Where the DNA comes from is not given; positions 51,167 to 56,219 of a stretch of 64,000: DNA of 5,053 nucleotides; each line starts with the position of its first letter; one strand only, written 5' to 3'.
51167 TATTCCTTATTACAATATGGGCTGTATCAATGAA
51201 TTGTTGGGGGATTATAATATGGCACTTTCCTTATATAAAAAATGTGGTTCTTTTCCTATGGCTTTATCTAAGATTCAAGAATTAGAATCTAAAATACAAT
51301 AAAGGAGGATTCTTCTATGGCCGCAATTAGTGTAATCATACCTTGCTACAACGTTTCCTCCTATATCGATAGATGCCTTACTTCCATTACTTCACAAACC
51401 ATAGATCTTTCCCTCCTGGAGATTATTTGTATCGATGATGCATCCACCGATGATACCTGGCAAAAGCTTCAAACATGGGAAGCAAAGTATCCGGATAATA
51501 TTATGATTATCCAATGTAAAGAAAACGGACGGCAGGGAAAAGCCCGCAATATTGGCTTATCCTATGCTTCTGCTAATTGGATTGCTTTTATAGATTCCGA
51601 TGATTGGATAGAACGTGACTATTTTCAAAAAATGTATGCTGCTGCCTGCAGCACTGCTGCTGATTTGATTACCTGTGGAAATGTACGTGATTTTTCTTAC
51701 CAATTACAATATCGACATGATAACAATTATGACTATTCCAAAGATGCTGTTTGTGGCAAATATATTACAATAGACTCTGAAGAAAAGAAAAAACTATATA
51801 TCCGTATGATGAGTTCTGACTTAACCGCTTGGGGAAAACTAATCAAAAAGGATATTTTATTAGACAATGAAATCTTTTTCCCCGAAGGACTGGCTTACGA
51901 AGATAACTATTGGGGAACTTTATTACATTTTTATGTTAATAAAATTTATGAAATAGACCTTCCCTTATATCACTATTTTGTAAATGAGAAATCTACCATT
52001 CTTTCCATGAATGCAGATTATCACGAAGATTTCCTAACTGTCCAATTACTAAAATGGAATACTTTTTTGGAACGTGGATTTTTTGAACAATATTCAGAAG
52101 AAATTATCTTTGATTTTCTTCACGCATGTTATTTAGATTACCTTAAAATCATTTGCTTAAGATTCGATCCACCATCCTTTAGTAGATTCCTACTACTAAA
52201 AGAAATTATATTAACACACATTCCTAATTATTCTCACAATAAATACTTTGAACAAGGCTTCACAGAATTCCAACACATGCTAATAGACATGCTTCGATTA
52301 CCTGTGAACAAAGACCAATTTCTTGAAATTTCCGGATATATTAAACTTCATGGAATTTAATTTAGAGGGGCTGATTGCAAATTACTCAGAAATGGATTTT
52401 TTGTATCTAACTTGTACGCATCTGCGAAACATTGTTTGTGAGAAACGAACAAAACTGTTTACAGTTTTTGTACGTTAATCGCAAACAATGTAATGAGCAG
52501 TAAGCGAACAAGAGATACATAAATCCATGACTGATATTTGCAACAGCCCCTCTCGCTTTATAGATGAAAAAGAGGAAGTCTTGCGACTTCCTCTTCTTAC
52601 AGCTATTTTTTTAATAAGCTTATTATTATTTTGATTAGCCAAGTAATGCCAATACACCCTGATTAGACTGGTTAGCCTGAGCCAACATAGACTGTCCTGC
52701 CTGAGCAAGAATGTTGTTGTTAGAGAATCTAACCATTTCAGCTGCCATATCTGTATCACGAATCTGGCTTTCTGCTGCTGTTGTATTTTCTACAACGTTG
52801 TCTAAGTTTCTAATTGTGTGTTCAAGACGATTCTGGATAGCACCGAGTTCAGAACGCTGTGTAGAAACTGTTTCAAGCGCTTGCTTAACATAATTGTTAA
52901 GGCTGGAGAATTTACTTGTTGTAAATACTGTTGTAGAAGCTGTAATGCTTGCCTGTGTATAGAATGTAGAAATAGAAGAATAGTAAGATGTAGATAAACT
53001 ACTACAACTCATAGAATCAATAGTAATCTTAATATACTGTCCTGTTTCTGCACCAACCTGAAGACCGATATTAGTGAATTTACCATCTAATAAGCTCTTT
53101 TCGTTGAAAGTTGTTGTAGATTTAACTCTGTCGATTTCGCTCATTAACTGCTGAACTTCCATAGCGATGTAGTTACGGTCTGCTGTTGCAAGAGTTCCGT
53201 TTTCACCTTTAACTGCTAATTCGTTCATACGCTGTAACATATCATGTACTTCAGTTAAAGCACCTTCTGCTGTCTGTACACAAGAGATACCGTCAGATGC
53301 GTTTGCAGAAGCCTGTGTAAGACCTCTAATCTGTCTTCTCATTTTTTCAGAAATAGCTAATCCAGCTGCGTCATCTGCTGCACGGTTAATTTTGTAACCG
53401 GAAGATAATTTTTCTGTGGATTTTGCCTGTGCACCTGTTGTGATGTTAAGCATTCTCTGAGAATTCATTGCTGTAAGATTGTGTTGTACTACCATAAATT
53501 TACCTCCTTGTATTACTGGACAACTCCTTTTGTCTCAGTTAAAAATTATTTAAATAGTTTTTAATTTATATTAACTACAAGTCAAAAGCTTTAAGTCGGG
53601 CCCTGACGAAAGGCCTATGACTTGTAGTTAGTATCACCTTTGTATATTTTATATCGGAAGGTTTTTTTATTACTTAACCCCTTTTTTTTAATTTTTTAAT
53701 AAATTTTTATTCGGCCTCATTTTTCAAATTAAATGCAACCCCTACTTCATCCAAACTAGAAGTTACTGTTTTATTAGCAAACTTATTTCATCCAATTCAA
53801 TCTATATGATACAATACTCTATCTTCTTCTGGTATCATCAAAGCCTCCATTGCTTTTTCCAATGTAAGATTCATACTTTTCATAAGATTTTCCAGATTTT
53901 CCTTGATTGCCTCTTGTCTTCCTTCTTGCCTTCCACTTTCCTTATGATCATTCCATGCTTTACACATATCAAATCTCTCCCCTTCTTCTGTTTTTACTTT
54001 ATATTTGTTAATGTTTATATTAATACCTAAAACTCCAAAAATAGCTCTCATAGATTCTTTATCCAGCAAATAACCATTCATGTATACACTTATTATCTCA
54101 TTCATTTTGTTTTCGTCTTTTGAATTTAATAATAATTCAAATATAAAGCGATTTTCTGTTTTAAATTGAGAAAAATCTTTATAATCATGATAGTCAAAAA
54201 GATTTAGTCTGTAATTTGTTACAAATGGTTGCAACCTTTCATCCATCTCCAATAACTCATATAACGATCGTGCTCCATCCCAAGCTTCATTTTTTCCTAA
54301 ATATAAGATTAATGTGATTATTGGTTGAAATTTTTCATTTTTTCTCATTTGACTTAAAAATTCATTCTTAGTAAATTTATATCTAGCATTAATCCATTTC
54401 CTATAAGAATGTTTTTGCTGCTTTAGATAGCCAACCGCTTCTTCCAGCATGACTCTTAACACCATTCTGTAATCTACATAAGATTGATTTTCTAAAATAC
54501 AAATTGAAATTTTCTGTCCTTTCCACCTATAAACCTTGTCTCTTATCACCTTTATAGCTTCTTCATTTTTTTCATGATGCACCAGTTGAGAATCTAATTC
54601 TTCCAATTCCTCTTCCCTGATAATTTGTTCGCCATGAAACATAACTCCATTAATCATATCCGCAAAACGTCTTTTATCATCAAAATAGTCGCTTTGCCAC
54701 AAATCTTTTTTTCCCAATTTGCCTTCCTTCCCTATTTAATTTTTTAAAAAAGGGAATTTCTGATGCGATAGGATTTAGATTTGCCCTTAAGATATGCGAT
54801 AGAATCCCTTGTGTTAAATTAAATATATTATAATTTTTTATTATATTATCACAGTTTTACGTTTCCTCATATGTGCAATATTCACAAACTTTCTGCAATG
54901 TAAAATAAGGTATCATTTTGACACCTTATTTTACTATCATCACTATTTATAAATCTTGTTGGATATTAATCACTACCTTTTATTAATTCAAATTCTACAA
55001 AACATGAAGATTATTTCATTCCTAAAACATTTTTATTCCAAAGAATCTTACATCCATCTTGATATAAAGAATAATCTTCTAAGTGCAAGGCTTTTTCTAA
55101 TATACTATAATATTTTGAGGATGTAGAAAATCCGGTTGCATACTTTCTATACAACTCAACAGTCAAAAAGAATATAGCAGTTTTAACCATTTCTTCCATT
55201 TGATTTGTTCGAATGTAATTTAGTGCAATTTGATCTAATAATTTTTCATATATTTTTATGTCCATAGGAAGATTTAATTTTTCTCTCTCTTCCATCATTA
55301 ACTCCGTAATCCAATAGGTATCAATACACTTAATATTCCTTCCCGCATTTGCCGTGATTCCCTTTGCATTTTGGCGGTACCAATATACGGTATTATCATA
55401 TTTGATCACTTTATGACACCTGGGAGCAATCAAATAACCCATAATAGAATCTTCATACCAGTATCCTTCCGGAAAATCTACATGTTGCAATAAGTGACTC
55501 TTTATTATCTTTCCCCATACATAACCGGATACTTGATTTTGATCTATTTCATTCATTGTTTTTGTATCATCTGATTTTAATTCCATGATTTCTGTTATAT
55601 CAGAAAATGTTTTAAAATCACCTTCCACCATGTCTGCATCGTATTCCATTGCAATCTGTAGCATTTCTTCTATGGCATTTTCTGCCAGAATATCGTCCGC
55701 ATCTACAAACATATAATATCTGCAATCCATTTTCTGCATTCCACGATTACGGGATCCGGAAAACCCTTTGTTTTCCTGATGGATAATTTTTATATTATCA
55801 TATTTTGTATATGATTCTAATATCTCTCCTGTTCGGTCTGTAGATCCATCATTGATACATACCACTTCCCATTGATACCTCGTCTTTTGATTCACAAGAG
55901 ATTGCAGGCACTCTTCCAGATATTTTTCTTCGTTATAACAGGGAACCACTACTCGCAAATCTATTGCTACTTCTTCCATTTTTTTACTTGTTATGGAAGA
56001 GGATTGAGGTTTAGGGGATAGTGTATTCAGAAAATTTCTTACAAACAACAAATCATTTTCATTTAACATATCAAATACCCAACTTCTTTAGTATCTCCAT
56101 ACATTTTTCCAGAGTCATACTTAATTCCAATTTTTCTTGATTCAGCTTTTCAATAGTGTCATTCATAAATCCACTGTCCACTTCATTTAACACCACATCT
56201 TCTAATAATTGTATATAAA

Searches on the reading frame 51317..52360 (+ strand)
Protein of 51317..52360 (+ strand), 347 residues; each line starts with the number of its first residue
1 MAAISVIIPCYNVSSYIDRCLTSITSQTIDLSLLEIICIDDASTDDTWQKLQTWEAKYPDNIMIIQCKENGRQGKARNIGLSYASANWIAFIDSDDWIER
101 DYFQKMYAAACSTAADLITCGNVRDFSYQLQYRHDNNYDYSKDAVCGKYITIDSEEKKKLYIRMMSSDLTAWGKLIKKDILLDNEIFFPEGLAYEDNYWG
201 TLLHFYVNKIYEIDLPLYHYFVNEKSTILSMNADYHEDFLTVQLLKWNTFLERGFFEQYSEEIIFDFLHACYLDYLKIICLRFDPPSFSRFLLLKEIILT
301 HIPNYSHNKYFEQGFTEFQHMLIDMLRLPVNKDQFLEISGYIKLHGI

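Call 85: search_protein_families(library=pfam, proteins=[window:51317-52360:+], max_evalue=0.00001)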
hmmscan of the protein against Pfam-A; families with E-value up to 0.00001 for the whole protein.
window:51317-52360:+ (347 aa): 3 families
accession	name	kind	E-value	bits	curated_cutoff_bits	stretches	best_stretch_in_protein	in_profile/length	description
PF00535.33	Glycos_transf_2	-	6.4e-34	117.7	23.3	1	5-155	1-138/168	Glycosyl transferase family 2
PF13641.12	Glyco_tranf_2_3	-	2.6e-13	50.9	27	1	4-119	3-120/230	Glycosyltransferase like family 2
PF10111.15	Glyco_tranf_2_2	-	4.6e-11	43.2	27.3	1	5-111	1-107/276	Glycosyltransferase like family 2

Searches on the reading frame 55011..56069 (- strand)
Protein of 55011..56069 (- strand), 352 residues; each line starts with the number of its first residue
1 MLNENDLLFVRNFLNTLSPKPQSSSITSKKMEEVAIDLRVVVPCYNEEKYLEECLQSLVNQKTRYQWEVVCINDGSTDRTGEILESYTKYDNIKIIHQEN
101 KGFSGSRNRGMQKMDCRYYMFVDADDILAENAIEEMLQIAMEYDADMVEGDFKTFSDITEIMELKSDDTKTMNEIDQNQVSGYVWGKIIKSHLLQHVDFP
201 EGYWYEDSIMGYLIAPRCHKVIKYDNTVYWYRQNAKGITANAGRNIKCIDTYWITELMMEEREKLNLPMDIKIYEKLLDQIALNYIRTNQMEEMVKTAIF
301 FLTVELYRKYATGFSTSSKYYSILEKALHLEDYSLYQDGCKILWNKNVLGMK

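Call 48: search_protein_families(library=pfam, proteins=[window:55011-56069:-], max_evalue=0.00001)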
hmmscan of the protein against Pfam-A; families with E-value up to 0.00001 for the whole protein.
window:55011-56069:- (352 aa): 3 families
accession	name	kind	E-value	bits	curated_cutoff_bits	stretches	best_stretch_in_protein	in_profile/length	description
PF00535.33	Glycos_transf_2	-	1.7e-36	126.1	23.3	1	40-167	2-130/168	Glycosyl transferase family 2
PF13641.12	Glyco_tranf_2_3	-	4.2e-13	50.3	27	1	38-149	3-120/230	Glycosyltransferase like family 2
PF10111.15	Glyco_tranf_2_2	-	1.4e-11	44.8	27.3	1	40-141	2-107/276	Glycosyltransferase like family 2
